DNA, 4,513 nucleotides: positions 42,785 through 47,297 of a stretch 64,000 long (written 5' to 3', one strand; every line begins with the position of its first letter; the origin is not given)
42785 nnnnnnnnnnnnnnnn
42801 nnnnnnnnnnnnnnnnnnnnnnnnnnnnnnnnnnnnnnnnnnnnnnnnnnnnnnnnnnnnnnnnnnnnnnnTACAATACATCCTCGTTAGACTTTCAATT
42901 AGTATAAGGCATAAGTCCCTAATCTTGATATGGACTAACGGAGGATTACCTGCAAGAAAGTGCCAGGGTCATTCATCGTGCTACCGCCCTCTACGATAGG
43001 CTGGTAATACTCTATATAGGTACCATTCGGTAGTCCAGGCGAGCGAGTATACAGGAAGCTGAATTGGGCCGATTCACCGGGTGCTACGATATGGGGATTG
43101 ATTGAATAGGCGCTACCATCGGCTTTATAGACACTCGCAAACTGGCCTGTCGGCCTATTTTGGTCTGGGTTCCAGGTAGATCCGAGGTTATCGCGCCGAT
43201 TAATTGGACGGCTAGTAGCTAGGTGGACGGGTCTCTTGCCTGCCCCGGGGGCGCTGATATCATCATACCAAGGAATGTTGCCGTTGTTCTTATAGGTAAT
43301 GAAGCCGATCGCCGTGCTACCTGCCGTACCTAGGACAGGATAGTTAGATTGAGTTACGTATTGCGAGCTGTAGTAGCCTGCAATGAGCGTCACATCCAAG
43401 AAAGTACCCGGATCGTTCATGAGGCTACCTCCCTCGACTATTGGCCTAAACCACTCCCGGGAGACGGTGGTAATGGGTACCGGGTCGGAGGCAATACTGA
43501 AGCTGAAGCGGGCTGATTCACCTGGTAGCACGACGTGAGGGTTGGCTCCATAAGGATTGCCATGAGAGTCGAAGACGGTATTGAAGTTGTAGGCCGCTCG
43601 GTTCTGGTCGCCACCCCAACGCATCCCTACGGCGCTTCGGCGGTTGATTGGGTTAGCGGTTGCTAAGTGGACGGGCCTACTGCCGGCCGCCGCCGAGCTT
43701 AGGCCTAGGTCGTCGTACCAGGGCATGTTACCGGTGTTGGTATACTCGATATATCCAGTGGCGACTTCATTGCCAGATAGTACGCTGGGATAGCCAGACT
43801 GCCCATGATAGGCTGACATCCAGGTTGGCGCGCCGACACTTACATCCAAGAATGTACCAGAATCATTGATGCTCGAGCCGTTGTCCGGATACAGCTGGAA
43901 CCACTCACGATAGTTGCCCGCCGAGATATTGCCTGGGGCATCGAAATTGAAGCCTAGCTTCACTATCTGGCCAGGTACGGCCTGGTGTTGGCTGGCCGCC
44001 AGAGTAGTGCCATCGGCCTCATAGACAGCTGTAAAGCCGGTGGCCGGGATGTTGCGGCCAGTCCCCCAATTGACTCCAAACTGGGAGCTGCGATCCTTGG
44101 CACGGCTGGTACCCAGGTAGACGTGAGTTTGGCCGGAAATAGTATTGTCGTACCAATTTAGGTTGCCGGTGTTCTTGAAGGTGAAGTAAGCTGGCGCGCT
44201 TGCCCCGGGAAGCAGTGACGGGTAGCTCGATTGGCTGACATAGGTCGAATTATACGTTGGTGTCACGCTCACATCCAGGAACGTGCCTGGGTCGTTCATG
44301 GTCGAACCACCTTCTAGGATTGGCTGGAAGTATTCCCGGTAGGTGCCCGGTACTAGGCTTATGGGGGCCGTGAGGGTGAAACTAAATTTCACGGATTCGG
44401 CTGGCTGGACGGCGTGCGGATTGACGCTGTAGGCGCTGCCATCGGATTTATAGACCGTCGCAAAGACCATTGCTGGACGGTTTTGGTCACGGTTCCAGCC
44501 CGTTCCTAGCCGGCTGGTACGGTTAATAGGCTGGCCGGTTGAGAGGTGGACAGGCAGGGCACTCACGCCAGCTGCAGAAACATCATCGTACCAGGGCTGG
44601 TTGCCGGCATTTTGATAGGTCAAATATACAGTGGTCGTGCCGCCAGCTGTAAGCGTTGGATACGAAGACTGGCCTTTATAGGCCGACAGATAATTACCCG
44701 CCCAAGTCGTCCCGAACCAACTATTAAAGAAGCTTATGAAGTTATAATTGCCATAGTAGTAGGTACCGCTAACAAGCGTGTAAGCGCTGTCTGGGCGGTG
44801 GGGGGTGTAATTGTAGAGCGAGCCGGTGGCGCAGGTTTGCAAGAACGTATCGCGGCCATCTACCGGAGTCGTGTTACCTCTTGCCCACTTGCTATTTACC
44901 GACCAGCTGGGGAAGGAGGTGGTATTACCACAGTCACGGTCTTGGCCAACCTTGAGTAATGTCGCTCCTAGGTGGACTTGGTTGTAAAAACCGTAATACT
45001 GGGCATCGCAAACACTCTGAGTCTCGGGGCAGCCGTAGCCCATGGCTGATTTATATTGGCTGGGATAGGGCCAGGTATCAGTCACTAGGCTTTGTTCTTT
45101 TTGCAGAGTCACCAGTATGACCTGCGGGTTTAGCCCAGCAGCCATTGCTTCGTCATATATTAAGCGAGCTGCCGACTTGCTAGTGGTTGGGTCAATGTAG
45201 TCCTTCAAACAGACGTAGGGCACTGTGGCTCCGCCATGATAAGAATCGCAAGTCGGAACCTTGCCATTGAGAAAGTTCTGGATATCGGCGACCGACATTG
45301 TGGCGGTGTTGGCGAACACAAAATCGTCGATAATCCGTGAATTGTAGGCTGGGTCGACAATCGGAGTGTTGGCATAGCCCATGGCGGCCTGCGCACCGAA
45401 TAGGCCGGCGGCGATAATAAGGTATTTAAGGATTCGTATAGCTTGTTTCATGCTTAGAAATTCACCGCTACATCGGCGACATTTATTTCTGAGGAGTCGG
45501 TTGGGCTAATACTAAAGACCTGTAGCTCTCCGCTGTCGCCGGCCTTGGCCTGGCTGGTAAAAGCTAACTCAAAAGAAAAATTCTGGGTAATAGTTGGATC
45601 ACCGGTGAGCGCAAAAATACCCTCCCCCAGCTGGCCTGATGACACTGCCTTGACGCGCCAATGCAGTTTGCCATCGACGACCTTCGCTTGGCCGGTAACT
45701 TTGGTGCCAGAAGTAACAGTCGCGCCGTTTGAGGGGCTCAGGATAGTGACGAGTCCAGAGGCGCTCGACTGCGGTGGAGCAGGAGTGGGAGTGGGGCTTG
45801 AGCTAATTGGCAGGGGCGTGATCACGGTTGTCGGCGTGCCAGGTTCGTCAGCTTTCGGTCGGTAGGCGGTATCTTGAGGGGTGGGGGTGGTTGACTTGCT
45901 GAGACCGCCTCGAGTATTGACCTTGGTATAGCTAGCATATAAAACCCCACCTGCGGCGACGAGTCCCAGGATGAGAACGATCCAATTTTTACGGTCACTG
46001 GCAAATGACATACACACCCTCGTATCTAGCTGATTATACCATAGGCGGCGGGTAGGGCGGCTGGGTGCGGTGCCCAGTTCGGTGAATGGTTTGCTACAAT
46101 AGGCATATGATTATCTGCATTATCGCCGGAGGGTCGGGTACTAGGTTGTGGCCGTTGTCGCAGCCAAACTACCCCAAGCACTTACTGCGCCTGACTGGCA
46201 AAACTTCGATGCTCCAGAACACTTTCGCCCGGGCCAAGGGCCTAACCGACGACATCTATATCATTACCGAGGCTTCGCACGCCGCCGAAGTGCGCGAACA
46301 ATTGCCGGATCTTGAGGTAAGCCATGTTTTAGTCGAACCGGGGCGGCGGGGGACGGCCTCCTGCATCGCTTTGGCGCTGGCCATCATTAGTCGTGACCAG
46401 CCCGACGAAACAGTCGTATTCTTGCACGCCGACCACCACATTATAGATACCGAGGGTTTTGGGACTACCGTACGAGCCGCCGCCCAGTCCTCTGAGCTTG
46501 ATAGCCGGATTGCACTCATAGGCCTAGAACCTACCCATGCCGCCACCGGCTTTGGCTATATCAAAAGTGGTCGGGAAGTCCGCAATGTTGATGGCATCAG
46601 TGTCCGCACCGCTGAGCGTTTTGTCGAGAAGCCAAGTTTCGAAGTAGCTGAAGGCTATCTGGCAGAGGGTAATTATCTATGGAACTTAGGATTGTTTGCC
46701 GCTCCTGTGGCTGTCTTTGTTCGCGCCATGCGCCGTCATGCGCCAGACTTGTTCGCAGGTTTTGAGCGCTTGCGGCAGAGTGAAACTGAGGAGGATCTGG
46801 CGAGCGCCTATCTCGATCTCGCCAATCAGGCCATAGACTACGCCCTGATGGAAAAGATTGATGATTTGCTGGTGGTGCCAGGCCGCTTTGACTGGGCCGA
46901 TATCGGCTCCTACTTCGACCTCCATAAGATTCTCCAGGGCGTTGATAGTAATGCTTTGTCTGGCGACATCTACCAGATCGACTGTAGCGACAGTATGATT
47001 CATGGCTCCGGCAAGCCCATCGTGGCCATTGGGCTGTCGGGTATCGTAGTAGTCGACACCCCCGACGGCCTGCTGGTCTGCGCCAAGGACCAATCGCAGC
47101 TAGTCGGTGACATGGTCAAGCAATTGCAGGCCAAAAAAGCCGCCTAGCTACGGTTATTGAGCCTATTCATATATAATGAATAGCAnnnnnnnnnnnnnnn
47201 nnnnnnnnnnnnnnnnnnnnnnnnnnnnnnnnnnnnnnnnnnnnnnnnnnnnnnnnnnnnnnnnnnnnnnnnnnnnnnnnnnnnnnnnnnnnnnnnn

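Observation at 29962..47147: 17-kb surface-glycan locus with GDP-mannose 4,6-dehydratase but no visible reductase/epimerase partner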

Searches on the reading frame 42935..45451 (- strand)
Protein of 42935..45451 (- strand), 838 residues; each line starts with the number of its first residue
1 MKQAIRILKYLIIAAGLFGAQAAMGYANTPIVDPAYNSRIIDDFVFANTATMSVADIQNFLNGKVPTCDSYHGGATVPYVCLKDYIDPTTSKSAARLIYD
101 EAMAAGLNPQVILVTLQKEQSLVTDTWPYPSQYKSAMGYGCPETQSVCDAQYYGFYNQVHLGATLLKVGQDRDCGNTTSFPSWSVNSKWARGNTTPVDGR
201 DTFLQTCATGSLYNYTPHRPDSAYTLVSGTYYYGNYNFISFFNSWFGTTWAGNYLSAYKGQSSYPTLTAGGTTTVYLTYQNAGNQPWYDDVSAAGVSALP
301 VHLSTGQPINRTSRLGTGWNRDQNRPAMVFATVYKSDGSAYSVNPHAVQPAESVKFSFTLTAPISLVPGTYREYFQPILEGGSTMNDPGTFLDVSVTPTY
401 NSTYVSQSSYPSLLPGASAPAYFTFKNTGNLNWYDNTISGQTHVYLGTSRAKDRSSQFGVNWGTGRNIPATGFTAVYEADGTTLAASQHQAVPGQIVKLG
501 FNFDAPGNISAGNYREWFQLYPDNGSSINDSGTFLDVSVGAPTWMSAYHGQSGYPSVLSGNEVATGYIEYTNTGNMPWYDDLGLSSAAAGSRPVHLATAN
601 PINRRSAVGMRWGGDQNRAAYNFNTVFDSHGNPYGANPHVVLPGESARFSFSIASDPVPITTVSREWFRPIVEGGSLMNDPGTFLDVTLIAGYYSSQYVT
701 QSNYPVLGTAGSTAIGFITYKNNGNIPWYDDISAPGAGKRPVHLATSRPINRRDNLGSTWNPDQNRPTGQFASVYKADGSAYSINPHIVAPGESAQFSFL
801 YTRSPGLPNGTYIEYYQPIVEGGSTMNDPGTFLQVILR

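Call 4: search_protein_families(library=pfam, proteins=[window:42935-45451:-])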
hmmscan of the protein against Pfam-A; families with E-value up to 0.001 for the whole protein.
window:42935-45451:- (838 aa): 1 family
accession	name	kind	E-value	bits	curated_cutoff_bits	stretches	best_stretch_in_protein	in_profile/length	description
PF16158.11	N_BRCA1_IG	-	6.3e-07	30.4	28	0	278-378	19-91/108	Ig-like domain from next to BRCA1 gene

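Call 9: search_protein_families(library=ncbifam, proteins=[window:42935-45451:-], max_evalue=0.01)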
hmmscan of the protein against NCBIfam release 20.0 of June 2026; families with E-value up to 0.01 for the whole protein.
window:42935-45451:- (838 aa): 1 family
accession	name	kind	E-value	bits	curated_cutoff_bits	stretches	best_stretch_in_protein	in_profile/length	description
TIGR01373.1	soxB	subfamily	0.0056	15.5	529.45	0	391-454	269-332/407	sarcosine oxidase subunit beta family protein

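Call 37: list_cluster_members(proteins=[P0001, window:33808-34809:+, window:42935-45451:-, window:40408-41862:-])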
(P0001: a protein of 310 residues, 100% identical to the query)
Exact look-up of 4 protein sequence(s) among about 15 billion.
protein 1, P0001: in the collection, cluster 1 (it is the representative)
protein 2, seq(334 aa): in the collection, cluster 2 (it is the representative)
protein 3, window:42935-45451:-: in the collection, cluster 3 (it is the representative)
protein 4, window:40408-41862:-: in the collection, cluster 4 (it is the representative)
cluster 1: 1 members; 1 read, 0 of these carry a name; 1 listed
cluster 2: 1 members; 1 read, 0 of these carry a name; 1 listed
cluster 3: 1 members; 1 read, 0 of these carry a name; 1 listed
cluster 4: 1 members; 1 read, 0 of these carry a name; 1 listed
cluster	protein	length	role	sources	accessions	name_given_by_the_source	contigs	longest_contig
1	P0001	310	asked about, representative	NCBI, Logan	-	-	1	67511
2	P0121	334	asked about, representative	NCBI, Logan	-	-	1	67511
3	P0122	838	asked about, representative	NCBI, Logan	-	-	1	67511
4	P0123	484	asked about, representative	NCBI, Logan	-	-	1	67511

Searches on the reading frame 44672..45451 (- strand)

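Call 12: search_protein_families(library=pfam, proteins=[window:44672-45451:-], max_evalue=5)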
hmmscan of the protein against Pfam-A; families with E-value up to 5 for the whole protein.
seq(260 aa): 1 family
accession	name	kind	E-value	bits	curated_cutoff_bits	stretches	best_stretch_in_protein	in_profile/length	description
PF01427.22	Peptidase_M15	-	0.083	13.1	27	1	77-155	19-98/199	D-ala-D-ala dipeptidase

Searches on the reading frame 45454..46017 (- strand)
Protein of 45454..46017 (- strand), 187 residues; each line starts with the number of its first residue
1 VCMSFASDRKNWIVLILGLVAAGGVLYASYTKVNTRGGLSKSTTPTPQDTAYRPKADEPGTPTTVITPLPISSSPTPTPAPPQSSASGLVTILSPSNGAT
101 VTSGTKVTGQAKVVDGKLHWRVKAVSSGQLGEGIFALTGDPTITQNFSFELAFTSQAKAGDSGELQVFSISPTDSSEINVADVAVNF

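Call 4: search_protein_families(library=pfam, proteins=[window:45454-46017:-])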
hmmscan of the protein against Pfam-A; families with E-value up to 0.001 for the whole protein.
window:45454-46017:- (187 aa): 1 family
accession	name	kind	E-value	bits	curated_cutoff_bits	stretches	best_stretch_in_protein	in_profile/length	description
PF10648.15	Gmad2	-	1e-10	42.2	25.7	1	90-176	2-86/86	Immunoglobulin-like domain of bacterial spore germination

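Call 9: search_protein_families(library=ncbifam, proteins=[window:45454-46017:-], max_evalue=0.01)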
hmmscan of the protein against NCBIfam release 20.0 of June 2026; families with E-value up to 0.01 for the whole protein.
window:45454-46017:- (187 aa): 0 families

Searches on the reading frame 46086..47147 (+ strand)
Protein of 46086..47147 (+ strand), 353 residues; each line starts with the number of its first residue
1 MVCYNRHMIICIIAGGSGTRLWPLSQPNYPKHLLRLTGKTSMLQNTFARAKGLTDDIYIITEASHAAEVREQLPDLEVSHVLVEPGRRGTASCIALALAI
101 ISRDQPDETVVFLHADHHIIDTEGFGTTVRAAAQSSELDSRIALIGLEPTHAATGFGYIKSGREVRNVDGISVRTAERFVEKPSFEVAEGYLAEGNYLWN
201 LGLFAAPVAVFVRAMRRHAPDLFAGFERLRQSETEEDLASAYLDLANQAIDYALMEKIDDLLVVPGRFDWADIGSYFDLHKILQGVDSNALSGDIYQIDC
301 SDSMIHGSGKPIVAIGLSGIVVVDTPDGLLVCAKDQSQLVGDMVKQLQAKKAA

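Call 4: search_protein_families(library=pfam, proteins=[window:46086-47147:+])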
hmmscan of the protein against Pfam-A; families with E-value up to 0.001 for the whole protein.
window:46086-47147:+ (353 aa): 3 families
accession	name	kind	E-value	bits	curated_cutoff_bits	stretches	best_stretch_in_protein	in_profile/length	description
PF00483.29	NTP_transferase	-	3.7e-38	131.9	21.2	1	12-285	4-241/245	Nucleotidyl transferase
PF22640.1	ManC_GMP_beta-helix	-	2.5e-14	53.4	27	1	297-347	5-55/55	MannoseP isomerase/GMP-like beta-helix domain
PF12804.13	NTP_transf_3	-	3.4e-10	40.8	27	1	11-135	2-114/160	MobA-like NTP transferase domain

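Call 9: search_protein_families(library=ncbifam, proteins=[window:46086-47147:+], max_evalue=0.01)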
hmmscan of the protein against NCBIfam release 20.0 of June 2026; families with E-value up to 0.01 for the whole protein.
window:46086-47147:+ (353 aa): 10 families
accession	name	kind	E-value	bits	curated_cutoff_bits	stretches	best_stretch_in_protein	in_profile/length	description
TIGR01479.1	GMP_PMI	equivalog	4.3e-79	266.5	372.95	1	9-351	2-349/467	mannose-1-phosphate guanylyltransferase/mannose-6-phosphate isomerase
NF012004.0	PRK15460.1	equivalog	5.7e-57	193.4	859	1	10-350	8-358/478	mannose-1-phosphate guanyltransferase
TIGR01173.1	glmU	equivalog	1.4e-08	34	366.85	1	9-161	2-140/452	bifunctional UDP-N-acetylglucosamine diphosphorylase/glucosamine-1-phosphate N-acetyltransferase GlmU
NF010933.0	PRK14353.1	equivalog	1.9e-08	33.4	505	1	5-158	3-145/453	bifunctional UDP-N-acetylglucosamine diphosphorylase/glucosamine-1-phosphate N-acetyltransferase GlmU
TIGR03992.1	Arch_glmU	subfamily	4e-08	32.6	292.1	1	10-133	3-122/393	bifunctional sugar-1-phosphate nucleotidylyltransferase/acetyltransferase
NF006986.0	PRK09451.1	equivalog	4e-05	22.6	725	1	5-169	3-150/456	bifunctional UDP-N-acetylglucosamine diphosphorylase/glucosamine-1-phosphate N-acetyltransferase GlmU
NF002023.0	PRK00844.1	subfamily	0.00024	20.1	458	0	88-176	100-182/408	glucose-1-phosphate adenylyltransferase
NF010939.0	PRK14359.1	equivalog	0.0015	17.2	592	1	9-124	4-110/430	bifunctional UDP-N-acetylglucosamine diphosphorylase/glucosamine-1-phosphate N-acetyltransferase GlmU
NF041173.1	Sug_nt_acttase_Thmprot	equivalog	0.0044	16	600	1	9-116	2-105/405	bifunctional sugar-1-phosphate nucleotidylyltransferase/acetyltransferase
NF001947.0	PRK00725.1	subfamily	0.0095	14.7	470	0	88-162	112-181/426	glucose-1-phosphate adenylyltransferase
